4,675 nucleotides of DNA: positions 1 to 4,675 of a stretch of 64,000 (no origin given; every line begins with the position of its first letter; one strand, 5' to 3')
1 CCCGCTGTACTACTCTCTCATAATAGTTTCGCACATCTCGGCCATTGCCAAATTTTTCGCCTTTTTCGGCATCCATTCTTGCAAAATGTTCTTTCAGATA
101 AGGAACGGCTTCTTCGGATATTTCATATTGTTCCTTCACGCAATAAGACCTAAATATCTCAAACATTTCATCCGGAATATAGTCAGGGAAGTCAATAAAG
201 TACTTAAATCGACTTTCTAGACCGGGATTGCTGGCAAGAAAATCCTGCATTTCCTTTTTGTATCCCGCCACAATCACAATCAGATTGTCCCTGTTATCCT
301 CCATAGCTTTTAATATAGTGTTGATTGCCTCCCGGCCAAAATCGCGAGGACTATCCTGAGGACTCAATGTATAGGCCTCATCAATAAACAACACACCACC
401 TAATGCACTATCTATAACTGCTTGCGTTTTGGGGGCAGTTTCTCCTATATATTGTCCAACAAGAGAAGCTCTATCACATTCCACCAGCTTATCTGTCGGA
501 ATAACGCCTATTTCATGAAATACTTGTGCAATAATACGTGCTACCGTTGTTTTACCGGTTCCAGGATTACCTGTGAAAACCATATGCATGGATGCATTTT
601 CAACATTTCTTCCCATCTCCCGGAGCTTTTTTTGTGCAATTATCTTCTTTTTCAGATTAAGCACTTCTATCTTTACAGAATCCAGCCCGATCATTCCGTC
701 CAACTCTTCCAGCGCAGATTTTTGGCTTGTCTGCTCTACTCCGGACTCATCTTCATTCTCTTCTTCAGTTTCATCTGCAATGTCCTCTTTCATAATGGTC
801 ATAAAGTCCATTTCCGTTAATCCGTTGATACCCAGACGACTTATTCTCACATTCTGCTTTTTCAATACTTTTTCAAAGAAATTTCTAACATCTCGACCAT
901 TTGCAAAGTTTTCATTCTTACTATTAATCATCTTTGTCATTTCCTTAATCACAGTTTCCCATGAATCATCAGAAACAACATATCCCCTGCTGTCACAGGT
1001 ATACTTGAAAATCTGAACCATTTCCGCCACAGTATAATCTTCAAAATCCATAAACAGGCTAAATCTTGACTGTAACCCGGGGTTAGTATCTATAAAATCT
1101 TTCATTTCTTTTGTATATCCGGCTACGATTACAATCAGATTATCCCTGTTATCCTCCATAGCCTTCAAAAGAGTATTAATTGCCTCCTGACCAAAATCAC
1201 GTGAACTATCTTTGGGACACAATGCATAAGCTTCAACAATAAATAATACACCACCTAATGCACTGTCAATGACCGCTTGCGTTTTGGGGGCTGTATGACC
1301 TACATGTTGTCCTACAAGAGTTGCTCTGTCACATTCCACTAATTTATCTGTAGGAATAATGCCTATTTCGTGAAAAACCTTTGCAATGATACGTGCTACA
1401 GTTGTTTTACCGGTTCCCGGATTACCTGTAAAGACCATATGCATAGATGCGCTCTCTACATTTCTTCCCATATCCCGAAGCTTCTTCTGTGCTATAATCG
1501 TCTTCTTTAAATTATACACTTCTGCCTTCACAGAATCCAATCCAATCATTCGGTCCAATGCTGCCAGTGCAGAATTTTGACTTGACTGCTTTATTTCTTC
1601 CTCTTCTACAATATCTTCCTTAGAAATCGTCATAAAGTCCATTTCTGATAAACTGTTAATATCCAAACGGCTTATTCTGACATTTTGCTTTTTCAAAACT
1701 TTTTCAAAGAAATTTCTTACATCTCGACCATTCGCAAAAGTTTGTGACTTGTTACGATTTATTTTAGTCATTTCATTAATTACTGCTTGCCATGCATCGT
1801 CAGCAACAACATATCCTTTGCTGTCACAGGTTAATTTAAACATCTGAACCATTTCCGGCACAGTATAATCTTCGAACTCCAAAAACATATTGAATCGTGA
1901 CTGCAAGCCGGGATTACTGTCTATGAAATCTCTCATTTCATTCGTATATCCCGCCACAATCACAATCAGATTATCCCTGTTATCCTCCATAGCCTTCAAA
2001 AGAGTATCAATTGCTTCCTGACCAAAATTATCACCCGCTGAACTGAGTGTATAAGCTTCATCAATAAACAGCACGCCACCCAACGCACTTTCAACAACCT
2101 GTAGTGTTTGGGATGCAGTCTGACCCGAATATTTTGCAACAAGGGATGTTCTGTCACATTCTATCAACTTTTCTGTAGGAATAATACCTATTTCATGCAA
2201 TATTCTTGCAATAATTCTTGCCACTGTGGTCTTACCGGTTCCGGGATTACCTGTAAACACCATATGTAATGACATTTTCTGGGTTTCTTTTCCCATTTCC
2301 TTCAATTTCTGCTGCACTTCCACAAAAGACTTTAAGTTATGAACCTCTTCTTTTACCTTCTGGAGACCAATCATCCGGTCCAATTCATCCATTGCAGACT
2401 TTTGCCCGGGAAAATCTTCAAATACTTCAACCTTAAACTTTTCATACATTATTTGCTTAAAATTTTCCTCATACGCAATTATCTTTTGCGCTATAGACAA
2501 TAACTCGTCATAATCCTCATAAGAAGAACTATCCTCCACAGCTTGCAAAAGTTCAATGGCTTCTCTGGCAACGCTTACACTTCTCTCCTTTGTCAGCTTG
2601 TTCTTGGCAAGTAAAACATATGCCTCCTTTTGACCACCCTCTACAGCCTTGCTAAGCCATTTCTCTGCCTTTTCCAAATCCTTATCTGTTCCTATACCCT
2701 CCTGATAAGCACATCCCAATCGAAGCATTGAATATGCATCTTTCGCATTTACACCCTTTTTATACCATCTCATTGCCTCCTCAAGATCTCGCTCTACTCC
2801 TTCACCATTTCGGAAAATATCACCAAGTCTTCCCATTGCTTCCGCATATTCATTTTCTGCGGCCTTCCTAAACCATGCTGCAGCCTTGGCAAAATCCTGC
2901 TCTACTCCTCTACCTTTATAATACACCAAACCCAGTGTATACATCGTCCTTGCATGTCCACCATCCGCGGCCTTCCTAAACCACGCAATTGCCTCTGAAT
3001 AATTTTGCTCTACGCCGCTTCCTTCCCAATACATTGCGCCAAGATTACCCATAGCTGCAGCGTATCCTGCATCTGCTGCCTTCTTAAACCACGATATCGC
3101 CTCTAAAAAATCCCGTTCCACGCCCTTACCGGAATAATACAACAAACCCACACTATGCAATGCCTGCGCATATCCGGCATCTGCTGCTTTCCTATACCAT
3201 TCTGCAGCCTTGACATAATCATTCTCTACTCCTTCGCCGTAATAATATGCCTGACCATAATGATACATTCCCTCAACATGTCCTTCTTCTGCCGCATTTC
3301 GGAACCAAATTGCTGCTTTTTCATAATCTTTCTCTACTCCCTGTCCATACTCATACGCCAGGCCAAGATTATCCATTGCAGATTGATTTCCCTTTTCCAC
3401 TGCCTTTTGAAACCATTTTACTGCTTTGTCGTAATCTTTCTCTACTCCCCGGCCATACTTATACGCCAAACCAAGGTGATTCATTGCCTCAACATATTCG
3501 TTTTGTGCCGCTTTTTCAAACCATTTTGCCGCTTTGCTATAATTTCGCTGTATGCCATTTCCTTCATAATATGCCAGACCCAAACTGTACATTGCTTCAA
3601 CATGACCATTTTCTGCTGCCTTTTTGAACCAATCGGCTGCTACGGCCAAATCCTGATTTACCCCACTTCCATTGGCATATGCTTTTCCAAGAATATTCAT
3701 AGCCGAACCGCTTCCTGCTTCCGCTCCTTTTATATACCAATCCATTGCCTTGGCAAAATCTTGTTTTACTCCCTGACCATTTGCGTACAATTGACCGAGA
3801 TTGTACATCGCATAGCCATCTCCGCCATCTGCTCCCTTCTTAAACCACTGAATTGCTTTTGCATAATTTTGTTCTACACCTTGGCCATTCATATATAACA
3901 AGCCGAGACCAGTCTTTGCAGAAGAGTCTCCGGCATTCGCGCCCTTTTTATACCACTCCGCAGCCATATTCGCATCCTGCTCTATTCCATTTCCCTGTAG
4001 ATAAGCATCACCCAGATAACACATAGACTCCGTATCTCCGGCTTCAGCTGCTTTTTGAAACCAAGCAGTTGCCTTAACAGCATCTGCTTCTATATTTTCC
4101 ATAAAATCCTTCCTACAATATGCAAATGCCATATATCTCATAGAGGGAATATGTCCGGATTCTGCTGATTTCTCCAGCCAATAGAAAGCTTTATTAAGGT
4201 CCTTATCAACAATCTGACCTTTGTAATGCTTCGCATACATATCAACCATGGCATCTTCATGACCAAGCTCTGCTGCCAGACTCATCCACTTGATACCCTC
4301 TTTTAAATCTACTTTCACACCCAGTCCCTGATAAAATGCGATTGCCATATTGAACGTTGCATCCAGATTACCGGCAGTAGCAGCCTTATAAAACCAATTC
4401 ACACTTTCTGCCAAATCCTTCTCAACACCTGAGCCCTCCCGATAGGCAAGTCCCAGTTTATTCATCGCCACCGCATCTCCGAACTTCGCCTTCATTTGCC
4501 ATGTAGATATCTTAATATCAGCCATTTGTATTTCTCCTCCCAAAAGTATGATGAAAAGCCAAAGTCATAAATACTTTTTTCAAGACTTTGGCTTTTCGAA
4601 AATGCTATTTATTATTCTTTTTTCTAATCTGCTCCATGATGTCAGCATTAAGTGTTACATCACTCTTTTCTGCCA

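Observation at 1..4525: The largest gene in the window is missing from the ORF track: a Sel1-repeat / triple AAA+ protein of at least 1508 aa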

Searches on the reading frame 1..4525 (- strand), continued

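Call 9: find_encoding_contigs(protein=P0001, flank=10000, max_places=4)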
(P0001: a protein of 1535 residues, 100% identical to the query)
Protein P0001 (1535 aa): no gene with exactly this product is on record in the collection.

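Call 12: search_protein_families(library=padloc, proteins=[P0001], max_evalue=0.01)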
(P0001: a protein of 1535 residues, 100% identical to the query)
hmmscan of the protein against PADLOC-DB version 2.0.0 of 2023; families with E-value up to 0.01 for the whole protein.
P0001 (1535 aa): 18 families
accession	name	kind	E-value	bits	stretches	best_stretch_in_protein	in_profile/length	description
PDLC02196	IetA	-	6.5e-30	102.8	3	728-954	98-314/374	-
PDLC04232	IetA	-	3.2e-22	77.4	3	1255-1389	56-188/330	-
PDLC00915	TRIP13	-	7.5e-18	63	3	747-811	56-122/302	TRIP13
PDLC02195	IetA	-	5e-16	57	3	1208-1428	40-251/395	-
PDLC03838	DolB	-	5e-16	56.9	1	736-777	150-191/375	-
PDLC04140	mad8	-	9.4e-12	43.1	2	751-858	26-115/314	mads_8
PDLC04231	IetA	-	6.6e-11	40.5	1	1283-1386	91-186/262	-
PDLC02911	VakA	-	5.8e-10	38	0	1028-1049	3-24/163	-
PDLC00141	GajB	-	9e-09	32.2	0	1300-1342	3-46/572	UrvD helicase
PDLC00281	PtuA1|PtuA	-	2.8e-08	31.3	0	742-778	28-63/448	AAA ATPase domain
PDLC04562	PDC-M29A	-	7.8e-08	29.9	0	734-775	9-49/410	-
PDLC00914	TRIP13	-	4.2e-07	27.7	0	980-1050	13-94/302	TRIP13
PDLC00284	PtuA1|PtuA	-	8e-07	26.2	0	219-269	3-53/545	AAA ATPase domain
PDLC00269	PtuA1|PtuA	-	8.2e-07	26.6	0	727-776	7-56/446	AAA ATPase domain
PDLC00104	GajB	-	1.3e-06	25.4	0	1303-1335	6-38/574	UrvD helicase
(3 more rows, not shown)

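Call 16: find_encoding_contigs(protein=P0002, flank=8000, max_places=3)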
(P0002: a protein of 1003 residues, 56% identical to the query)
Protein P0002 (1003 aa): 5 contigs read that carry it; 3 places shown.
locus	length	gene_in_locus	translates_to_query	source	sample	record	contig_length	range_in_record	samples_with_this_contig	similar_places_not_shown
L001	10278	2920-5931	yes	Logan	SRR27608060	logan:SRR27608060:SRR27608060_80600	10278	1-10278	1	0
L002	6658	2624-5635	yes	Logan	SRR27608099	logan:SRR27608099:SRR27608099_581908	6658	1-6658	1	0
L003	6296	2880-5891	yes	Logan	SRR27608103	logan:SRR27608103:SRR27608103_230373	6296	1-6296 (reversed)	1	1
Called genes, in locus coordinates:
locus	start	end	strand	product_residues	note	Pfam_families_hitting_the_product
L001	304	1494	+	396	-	-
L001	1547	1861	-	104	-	PF01381:HTH_3 (weak), PF12844:HTH_19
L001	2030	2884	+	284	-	-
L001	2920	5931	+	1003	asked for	PF08238:Sel1, PF13604:AAA_30 (faint), PF08238:Sel1 (weak), PF13401:AAA_22 (faint), PF00004:AAA, PF17866:AAA_lid_6, PF00004:AAA, PF17866:AAA_lid_6, +14 more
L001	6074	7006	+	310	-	PF13847:Methyltransf_31, PF08241:Methyltransf_11, PF08242:Methyltransf_12, PF13649:Methyltransf_25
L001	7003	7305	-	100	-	PF03413:PepSY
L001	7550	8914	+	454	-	PF00989:PAS (faint), PF08448:PAS_4, PF00990:GGDEF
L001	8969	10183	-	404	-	PF14885:GHL15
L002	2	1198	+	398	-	?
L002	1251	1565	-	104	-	PF01381:HTH_3 (weak), PF12844:HTH_19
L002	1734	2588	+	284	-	-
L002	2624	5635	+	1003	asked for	PF08238:Sel1, PF13604:AAA_30 (faint), PF08238:Sel1 (weak), PF13401:AAA_22 (faint), PF00004:AAA, PF17866:AAA_lid_6, PF00004:AAA, PF17866:AAA_lid_6, +14 more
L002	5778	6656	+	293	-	?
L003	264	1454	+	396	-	-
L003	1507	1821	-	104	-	PF01381:HTH_3 (weak), PF12844:HTH_19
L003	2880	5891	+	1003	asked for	PF08238:Sel1, PF13604:AAA_30 (faint), PF08238:Sel1 (weak), PF13401:AAA_22 (faint), PF00004:AAA, PF17866:AAA_lid_6, PF00004:AAA, PF17866:AAA_lid_6, +14 more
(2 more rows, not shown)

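Call 17: find_encoding_contigs(protein=P0003, flank=8000, max_places=3)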
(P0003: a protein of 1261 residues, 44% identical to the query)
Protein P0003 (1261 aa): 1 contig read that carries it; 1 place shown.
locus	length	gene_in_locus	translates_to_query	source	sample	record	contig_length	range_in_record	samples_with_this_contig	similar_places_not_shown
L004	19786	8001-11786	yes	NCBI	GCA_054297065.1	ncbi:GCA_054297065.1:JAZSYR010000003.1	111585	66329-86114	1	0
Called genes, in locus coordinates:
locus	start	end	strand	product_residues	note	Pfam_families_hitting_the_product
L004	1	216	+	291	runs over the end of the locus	PF00753:Lactamase_B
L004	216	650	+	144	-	PF07885:Ion_trans_2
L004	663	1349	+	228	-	PF04607:RelA_SpoT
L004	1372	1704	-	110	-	PF00190:Cupin_1 (weak), PF07883:Cupin_2, PF02311:AraC_binding (weak)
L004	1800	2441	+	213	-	PF00730:HhH-GPD, PF00633:HHH, PF10576:EndIII_4Fe-2S (weak)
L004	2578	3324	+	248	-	PF00106:adh_short, PF08659:KR, PF23441:SDR, PF13561:adh_short_C2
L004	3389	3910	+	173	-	-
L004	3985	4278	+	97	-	-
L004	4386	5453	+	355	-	PF01757:Acyl_transf_3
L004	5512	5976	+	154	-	PF01451:LMWPc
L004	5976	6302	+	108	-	PF01541:GIY-YIG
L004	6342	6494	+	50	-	PF13165:SCIFF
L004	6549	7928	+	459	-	PF13353:Fer4_12, PF04055:Radical_SAM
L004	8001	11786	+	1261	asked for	PF08238:Sel1, PF08238:Sel1, PF08238:Sel1, PF00004:AAA, PF17866:AAA_lid_6, PF00004:AAA, PF17866:AAA_lid_6, PF00004:AAA, +29 more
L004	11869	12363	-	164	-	PF02810:SEC-C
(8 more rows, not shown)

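Call 22: search_protein_families(library=pfam, proteins=[L001:2030-2884:+], max_evalue=0.01)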
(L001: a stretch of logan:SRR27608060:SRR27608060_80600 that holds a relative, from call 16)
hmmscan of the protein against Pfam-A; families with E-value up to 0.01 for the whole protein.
L001:2030-2884:+ (284 aa): 0 families

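Call 23: find_encoding_contigs(protein=P0007, flank=7000, max_places=2)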
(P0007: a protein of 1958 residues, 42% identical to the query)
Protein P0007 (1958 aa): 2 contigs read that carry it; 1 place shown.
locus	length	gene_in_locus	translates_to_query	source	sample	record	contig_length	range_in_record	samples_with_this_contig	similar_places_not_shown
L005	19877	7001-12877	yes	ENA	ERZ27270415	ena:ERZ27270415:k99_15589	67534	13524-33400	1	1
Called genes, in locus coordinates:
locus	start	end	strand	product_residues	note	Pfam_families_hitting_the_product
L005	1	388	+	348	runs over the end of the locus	PF06067:DUF932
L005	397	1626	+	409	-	PF17761:DUF1016_N, PF06250:YhcG_C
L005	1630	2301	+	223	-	PF01844:HNH, PF14279:HNH_5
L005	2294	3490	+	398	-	PF17761:DUF1016_N, PF06250:YhcG_C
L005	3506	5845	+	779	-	PF10593:Z1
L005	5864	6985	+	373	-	PF04326:SLFN_AlbA_2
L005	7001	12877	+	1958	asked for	PF08238:Sel1, PF08238:Sel1, PF00004:AAA, PF17866:AAA_lid_6, PF00004:AAA, PF17866:AAA_lid_6, PF00004:AAA, PF17866:AAA_lid_6, +30 more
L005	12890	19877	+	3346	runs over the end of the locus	PF08238:Sel1 (weak), PF14353:CpXC, PF08238:Sel1 (weak), PF14353:CpXC, PF13195:DUF4011, PF13086:AAA_11 (weak), PF13087:AAA_12, PF18741:MTES_1575, +3 more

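Call 24: find_encoding_contigs(protein=P0009, flank=7000, max_places=2)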
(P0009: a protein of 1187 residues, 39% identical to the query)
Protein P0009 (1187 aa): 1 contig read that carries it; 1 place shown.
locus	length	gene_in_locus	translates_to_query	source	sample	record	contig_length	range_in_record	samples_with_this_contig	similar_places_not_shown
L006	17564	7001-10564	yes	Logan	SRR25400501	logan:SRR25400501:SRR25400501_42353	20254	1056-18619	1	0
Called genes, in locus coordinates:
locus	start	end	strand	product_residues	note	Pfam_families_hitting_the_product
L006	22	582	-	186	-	PF00440:TetR_N, PF14278:TetR_C_8 (weak)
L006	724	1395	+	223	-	PF25129:Pyr4-TMTC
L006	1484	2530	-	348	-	-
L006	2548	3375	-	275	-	-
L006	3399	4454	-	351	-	PF04542:Sigma70_r2, PF08281:Sigma70_r4_2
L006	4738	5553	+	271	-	-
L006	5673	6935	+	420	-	PF08238:Sel1 (weak)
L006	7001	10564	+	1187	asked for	PF00910:RNA_helicase (faint), PF08238:Sel1, PF13191:AAA_16 (faint), PF13401:AAA_22 (faint), PF00004:AAA, PF17866:AAA_lid_6, PF00004:AAA, PF17866:AAA_lid_6, +10 more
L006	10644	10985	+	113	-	-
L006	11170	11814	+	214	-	PF27271:AF_1327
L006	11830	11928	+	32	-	-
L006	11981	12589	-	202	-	-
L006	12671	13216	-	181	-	PF00440:TetR_N, PF14278:TetR_C_8 (weak)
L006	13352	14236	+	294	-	PF00106:adh_short, PF01370:Epimerase (weak), PF08659:KR, PF13561:adh_short_C2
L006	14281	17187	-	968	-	PF13091:PLDc_2, PF00270:DEAD, PF04851:ResIII, PF18766:SWI2_SNF2, PF00271:Helicase_C, PF26350:DUF8090, PF11907:DUF3427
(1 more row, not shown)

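Call 25: find_encoding_contigs(protein=P0025, flank=7000, max_places=2)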
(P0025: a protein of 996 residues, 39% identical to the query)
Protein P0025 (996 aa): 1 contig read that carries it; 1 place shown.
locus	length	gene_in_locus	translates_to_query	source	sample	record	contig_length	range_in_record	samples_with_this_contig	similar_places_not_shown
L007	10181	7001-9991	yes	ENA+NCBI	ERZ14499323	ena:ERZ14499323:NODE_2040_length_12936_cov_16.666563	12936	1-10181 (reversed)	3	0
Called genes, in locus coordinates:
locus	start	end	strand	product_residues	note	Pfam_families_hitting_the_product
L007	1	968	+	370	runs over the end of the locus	PF12704:MacB_PCD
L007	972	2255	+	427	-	PF02463:SMC_N (faint), PF00005:ABC_tran, PF17912:OB_MalK, PF08402:TOBE_2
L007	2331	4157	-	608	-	PF02690:Na_Pi_cotrans, PF01895:PhoU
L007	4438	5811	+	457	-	PF02386:TrkH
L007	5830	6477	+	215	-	PF02254:TrkA_N, PF02080:TrkA_C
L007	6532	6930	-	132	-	PF05239:PRC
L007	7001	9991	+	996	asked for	PF08238:Sel1, PF05496:RuvB_N (faint), PF00158:Sigma54_activat (faint), PF01078:Mg_chelatase (faint), PF00004:AAA, PF17866:AAA_lid_6, PF00004:AAA, PF17866:AAA_lid_6, +7 more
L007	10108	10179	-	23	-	?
